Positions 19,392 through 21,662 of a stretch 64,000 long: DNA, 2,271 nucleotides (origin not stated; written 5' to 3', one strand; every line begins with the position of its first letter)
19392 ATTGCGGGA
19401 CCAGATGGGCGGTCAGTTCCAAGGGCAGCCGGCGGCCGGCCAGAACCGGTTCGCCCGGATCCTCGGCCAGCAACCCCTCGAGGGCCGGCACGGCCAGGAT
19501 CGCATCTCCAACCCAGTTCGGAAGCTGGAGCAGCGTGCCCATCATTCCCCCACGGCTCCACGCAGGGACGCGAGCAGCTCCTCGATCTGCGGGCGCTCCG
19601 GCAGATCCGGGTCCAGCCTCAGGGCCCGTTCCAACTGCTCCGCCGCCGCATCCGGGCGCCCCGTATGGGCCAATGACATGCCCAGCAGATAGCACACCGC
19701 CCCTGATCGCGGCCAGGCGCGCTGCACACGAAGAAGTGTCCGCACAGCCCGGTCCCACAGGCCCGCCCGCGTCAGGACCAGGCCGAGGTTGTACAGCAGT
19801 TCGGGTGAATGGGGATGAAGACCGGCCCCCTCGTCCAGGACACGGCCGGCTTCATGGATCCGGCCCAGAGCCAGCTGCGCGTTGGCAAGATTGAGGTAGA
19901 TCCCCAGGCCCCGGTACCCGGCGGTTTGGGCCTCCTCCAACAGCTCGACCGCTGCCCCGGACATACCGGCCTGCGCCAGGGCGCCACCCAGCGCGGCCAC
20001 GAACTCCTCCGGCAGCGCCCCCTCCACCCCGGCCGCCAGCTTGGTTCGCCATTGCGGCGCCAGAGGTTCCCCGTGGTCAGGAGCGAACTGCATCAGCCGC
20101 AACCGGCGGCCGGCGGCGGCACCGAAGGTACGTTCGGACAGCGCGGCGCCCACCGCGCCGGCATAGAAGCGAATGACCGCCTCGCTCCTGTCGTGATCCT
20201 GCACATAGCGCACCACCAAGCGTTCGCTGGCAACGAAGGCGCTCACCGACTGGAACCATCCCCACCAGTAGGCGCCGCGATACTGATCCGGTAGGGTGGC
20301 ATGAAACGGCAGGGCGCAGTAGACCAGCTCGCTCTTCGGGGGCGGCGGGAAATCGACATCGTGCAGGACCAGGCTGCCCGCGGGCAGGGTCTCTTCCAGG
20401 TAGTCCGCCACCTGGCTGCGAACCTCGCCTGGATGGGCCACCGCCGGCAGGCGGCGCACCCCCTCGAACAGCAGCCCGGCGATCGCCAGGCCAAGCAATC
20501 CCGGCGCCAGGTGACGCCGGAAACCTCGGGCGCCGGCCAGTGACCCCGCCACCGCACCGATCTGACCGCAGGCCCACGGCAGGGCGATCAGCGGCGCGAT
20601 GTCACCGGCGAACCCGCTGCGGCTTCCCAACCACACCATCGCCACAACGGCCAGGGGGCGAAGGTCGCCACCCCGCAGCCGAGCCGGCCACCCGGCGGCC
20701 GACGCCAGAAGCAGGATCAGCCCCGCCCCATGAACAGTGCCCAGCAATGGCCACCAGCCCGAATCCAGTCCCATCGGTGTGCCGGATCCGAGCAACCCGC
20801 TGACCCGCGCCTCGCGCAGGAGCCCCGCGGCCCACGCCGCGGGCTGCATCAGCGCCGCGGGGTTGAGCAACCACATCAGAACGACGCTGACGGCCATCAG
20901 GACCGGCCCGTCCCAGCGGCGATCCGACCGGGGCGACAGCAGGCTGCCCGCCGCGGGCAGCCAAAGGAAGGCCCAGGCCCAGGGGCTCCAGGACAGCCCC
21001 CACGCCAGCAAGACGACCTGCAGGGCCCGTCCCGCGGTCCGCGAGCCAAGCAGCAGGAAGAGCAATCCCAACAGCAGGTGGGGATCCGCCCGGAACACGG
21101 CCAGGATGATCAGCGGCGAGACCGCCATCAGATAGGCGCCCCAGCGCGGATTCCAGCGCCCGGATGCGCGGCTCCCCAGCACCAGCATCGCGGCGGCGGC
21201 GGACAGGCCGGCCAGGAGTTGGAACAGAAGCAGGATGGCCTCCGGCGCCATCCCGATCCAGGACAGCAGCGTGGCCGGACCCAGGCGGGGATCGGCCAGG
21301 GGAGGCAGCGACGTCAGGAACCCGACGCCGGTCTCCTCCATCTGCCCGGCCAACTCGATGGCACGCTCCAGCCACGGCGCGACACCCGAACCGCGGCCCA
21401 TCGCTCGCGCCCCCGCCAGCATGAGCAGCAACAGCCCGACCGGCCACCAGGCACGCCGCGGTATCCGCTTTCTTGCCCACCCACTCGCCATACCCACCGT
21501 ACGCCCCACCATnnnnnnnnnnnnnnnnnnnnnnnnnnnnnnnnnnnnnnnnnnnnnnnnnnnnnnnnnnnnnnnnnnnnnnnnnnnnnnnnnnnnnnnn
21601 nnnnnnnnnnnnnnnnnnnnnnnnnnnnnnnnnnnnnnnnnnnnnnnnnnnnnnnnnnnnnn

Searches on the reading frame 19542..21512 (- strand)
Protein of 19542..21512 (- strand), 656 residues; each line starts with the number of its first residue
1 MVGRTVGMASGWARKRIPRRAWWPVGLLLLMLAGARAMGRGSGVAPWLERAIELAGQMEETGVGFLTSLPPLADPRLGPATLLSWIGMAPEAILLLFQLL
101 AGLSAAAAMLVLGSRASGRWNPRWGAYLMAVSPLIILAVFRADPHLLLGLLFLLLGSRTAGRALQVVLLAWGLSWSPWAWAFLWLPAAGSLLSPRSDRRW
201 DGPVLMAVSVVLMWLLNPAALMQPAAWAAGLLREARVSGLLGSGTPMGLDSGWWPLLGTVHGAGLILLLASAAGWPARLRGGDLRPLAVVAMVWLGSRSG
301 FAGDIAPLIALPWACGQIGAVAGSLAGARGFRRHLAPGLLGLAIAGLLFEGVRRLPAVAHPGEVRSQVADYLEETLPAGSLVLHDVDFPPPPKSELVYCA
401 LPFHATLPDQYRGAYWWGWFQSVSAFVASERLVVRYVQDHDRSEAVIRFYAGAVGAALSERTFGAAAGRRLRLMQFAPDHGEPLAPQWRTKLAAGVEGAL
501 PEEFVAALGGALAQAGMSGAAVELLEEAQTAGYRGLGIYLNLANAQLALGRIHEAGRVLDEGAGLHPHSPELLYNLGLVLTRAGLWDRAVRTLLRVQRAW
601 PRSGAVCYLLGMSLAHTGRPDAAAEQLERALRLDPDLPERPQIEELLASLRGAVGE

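Call 31: search_protein_families(library=pfam, proteins=[window:19542-21512:-], max_evalue=0.00001)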
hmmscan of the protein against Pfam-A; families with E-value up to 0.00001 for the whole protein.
window:19542-21512:- (656 aa): 11 families
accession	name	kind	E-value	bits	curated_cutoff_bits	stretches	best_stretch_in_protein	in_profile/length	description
PF13432.12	TPR_16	-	3.3e-14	53.4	32.7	2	574-638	1-65/65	Tetratricopeptide repeat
PF07719.23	TPR_2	-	3.8e-12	45.8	27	1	606-636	3-33/34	Tetratricopeptide repeat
PF13428.12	TPR_14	-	6.6e-10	39.1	23.5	0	538-577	3-42/44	Tetratricopeptide repeat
PF14559.12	TPR_19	-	2.7e-09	37.7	25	0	600-650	21-68/68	Tetratricopeptide repeat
PF00515.34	TPR_1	-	3.8e-09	36.4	27.8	0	606-636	3-33/34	Tetratricopeptide repeat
PF13181.12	TPR_8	-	9.5e-09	35.2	25.7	0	606-636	3-33/34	Tetratricopeptide repeat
PF13174.12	TPR_6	-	4e-07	30.7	26.3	0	572-603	2-33/33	Tetratricopeptide repeat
PF13371.12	TPR_9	-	4e-07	30.4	35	0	586-648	11-73/73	Tetratricopeptide repeat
PF13176.12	TPR_7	-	9.3e-07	28.9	27.9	0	573-596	2-27/36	Tetratricopeptide repeat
PF13424.12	TPR_12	-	4.4e-06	27.2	30.1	0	572-634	5-75/77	Tetratricopeptide repeat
PF13414.12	TPR_11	-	9.5e-06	25.6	26.8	0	618-639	8-29/42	TPR repeat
